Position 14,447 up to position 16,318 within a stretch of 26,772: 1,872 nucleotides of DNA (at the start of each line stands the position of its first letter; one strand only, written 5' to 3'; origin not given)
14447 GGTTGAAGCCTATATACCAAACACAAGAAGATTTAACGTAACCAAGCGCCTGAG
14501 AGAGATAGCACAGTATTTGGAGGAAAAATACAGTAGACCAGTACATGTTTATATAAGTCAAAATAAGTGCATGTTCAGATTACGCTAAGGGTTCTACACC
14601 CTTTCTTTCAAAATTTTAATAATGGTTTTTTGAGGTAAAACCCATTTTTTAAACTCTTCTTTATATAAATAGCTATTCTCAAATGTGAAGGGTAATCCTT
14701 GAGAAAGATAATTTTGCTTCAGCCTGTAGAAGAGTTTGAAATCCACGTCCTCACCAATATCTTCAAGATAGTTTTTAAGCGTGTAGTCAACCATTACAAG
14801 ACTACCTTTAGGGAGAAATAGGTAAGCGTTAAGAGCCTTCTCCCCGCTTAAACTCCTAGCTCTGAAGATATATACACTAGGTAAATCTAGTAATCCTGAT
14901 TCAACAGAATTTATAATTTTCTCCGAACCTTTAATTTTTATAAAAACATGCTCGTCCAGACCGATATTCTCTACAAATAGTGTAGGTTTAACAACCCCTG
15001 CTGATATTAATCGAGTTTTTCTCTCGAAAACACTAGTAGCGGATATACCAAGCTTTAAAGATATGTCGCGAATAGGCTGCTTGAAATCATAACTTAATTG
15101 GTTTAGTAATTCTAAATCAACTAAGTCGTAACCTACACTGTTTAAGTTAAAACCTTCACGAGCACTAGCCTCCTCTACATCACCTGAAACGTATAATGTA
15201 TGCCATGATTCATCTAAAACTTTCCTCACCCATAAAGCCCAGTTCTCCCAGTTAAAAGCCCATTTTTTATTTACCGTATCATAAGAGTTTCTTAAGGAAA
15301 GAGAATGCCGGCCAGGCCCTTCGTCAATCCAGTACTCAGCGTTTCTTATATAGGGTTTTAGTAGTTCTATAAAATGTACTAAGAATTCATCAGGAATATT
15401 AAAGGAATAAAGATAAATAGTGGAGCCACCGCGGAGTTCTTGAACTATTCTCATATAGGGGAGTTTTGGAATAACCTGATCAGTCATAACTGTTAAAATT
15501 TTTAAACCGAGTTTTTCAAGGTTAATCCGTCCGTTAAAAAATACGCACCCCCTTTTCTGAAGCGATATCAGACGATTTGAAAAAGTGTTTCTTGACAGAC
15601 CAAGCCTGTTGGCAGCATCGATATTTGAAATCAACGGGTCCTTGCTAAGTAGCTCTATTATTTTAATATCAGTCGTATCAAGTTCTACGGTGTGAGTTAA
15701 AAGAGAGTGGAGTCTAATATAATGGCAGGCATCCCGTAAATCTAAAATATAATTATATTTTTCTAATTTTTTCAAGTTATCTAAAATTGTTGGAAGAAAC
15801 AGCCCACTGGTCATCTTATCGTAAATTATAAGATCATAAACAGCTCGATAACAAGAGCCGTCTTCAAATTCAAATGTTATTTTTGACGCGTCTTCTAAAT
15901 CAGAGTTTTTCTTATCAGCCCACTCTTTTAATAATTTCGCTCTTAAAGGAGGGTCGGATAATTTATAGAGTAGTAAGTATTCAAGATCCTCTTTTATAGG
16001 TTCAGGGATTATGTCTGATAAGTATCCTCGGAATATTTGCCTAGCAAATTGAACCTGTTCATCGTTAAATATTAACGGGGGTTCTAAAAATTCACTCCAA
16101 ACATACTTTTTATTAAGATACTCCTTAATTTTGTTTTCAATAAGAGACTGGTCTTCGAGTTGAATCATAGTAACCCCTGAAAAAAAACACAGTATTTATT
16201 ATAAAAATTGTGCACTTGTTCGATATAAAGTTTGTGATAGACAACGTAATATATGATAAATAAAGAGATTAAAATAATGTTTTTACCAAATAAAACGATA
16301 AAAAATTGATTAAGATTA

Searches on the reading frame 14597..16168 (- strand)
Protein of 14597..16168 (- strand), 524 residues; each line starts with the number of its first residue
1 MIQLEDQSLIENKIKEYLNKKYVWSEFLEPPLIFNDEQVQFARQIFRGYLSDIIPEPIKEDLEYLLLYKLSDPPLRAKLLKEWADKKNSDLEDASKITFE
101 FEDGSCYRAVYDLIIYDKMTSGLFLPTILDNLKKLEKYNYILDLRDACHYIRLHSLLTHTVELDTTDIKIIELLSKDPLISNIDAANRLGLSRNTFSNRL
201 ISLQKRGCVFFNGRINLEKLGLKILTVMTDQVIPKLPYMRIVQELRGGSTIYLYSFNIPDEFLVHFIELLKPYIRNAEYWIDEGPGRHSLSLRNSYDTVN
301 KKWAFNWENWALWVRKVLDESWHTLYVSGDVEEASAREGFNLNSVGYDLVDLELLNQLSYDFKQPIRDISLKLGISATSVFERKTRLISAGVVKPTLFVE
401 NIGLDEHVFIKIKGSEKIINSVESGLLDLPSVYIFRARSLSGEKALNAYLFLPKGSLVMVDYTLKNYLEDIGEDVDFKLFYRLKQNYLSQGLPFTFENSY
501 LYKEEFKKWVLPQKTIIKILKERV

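Call 9: search_protein_families(library=pfam, proteins=[window:14597-16168:-], max_evalue=0.001)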
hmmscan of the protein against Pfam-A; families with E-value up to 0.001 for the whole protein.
window:14597-16168:- (524 aa): 3 families
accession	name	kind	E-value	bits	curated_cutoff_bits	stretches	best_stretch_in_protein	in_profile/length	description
PF13412.12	HTH_24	-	3.1e-16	59.1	21.9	1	163-208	1-46/48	Winged helix-turn-helix DNA-binding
PF13404.12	HTH_AsnC-type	-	9.2e-13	48.2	27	1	163-200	1-38/42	AsnC-type helix-turn-helix domain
PF09339.16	HTH_IclR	-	0.0008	19.6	22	0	169-209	7-48/52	IclR helix-turn-helix domain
